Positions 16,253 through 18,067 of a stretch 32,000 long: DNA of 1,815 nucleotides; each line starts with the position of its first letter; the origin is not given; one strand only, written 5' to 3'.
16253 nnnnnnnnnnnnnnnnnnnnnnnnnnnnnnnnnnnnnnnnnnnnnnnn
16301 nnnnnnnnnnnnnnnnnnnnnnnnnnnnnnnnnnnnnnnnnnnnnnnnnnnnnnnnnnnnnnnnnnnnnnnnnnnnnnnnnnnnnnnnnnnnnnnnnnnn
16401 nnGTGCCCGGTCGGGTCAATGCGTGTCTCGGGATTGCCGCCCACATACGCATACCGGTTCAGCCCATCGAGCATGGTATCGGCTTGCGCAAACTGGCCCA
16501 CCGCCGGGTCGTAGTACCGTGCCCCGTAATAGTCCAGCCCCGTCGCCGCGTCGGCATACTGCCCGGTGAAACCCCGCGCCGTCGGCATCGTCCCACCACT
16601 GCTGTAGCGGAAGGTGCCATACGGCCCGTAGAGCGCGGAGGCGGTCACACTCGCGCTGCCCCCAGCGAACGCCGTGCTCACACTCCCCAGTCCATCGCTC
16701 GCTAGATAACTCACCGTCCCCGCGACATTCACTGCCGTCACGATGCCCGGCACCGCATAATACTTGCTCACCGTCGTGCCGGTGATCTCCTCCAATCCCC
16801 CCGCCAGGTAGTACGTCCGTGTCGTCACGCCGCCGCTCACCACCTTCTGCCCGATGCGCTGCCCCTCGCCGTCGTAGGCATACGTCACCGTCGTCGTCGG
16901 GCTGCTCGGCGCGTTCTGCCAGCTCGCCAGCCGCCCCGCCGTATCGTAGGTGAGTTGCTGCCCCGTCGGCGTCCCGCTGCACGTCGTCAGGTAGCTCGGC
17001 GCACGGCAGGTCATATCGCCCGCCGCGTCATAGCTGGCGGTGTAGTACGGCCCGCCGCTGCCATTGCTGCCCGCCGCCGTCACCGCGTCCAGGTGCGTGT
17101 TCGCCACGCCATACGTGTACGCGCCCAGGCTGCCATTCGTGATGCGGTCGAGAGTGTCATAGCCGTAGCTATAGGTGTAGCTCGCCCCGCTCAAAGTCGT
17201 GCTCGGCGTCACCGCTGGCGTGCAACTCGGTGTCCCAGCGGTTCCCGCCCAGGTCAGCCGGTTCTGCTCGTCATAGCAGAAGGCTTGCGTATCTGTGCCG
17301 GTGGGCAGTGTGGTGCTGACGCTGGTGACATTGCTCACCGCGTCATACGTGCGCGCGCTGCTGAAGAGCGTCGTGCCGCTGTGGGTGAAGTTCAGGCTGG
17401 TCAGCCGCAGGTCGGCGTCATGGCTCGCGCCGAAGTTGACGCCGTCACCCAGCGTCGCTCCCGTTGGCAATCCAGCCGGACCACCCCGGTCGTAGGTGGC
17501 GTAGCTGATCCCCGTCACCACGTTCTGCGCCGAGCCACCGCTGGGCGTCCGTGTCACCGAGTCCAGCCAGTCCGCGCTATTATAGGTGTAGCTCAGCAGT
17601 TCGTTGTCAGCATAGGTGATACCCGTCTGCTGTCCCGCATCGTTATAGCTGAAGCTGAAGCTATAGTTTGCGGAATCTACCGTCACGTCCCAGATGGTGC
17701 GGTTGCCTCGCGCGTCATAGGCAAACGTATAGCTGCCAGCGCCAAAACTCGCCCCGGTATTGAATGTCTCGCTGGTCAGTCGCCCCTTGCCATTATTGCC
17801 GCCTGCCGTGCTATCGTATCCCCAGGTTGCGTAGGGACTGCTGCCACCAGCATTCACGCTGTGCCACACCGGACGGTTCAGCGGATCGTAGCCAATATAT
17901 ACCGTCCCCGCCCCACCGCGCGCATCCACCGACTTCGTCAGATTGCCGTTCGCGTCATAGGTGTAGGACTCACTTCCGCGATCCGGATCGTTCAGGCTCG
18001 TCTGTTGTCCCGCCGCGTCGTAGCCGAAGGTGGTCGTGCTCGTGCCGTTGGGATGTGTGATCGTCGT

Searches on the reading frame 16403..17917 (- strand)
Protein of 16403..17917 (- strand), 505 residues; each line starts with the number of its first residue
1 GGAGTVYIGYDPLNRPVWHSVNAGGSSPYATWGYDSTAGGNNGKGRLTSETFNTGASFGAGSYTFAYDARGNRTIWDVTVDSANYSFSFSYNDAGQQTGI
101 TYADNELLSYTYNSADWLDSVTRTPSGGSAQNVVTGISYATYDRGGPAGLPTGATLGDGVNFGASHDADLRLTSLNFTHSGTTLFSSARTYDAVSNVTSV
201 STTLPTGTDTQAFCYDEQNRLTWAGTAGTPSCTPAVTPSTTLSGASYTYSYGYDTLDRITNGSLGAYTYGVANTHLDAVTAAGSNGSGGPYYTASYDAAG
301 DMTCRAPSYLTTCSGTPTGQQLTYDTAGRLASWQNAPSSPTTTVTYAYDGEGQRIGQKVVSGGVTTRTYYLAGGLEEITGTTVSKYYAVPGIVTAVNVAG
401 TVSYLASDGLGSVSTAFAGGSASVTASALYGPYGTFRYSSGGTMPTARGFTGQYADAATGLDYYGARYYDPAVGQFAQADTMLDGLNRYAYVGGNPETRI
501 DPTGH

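Call 13: find_related_loci(query=window:16403-17917:-, collection=genome_contigs, flank=10000)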
Query window:16403-17917:- (505 aa) in genome_contigs; peptide patterns used: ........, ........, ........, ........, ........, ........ (x = any residue, [..] = any of these).
71 stretches matched a pattern; 46 encode a relative of the query (tblastn E <= 1e-3); 45 distinct loci.
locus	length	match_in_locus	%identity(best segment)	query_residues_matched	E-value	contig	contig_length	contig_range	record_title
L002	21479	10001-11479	54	1-505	2e-148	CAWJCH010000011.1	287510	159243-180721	MAG: uncultured Chloroflexia bacterium isolate MFD06714.bin.2.15 genome assembly, contig: contig_20618, whole genome sho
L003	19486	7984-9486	52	4-505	8e-138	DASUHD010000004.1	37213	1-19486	MAG TPA_asm: Ktedonobacterales bacterium isolate SMAG_U1423 k141_1402712, whole genome shotgun sequence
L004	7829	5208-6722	51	1-505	4e-135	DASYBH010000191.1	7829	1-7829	MAG TPA_asm: Candidatus Dormiibacterota bacterium isolate SMAG_U4902 k141_670273, whole genome shotgun sequence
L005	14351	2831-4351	50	1-505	1e-130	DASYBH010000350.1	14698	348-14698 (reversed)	MAG TPA_asm: Candidatus Dormiibacterota bacterium isolate SMAG_U4902 k141_1692719, whole genome shotgun sequence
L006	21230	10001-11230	58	98-505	2e-127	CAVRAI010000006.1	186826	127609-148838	MAG: uncultured Chloroflexia bacterium isolate MFD00031.bin.1.177 genome assembly, contig: contig_19807, whole genome sh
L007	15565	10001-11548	48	1-505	8e-127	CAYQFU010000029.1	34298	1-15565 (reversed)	MAG TPA_asm: uncultured Ktedonobacterales bacterium isolate SRP272529_co2_314 genome assembly, contig: NODE_1860_length_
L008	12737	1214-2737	48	1-505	4e-125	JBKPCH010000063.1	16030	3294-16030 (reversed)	MAG: Candidatus Dormiibacterota bacterium isolate GB_EKS_MAG_00057 GB_EKS_000001652111, whole genome shotgun sequence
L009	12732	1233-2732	49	1-505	3e-122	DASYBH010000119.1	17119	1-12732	MAG TPA_asm: Candidatus Dormiibacterota bacterium isolate SMAG_U4902 k141_362367, whole genome shotgun sequence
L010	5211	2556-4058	48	1-505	1e-121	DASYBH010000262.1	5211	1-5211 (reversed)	MAG TPA_asm: Candidatus Dormiibacterota bacterium isolate SMAG_U4902 k141_1078924, whole genome shotgun sequence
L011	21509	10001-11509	47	1-505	7e-121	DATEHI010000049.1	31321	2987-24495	MAG TPA_asm: Candidatus Dormiibacterota bacterium isolate SMAG_U8807 k141_1315018, whole genome shotgun sequence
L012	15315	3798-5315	48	1-503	3e-119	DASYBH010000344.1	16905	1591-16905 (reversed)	MAG TPA_asm: Candidatus Dormiibacterota bacterium isolate SMAG_U4902 k141_1087304, whole genome shotgun sequence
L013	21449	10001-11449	46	1-505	2e-111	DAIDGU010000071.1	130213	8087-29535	MAG TPA_asm: Ktedonobacteria bacterium isolate clean2 k141_566660, whole genome shotgun sequence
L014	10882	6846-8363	48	1-505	1e-110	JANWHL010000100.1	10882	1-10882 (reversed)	MAG: Ktedonobacterales bacterium isolate CRAIB_MAG14 c_000000024628, whole genome shotgun sequence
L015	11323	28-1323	50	61-505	4e-106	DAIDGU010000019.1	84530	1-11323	MAG TPA_asm: Ktedonobacteria bacterium isolate clean2 k141_605480, whole genome shotgun sequence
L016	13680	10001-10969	58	181-505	7e-90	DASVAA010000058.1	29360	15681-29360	MAG TPA_asm: Ktedonobacterales bacterium isolate SMAG_U1939 k141_1271897, whole genome shotgun sequence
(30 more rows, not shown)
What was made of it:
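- Checked: The closest Rhs cores are in Ktedonobacterales, Chloroflexia and Dormibacterota MAGs (call 13).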

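Call 48: find_related_loci(query=window:16403-17917:-, collection=metagenome_contigs, flank=10000)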
Query window:16403-17917:- (505 aa) in metagenome_contigs; peptide patterns used: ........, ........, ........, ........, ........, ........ (x = any residue, [..] = any of these).
167 stretches matched a pattern; 113 encode a relative of the query (tblastn E <= 1e-3); the best 80 are kept; 80 distinct loci.
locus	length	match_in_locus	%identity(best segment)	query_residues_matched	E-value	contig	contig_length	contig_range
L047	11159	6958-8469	52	1-505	4e-139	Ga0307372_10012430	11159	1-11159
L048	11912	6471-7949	52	4-505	1e-136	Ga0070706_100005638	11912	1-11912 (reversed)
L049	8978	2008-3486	52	4-505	9e-137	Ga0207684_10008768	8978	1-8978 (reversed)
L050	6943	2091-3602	50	3-505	7e-135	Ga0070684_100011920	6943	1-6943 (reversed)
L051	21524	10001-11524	52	1-505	1e-133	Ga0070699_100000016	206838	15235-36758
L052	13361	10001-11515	50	1-505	9e-127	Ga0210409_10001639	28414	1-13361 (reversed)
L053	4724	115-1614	50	1-505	3e-127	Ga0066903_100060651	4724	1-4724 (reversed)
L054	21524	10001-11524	49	1-505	1e-125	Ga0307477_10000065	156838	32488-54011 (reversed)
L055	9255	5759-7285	47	1-505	3e-125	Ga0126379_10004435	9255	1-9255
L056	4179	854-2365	49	1-505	1e-126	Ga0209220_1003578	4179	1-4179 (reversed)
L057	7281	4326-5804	49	1-505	1e-124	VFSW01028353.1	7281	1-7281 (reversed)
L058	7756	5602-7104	48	1-505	6e-124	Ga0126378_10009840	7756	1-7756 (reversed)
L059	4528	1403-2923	48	1-505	3e-125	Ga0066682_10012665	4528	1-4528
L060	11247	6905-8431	47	1-505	2e-123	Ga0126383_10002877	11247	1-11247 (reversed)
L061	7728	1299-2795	49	5-505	7e-123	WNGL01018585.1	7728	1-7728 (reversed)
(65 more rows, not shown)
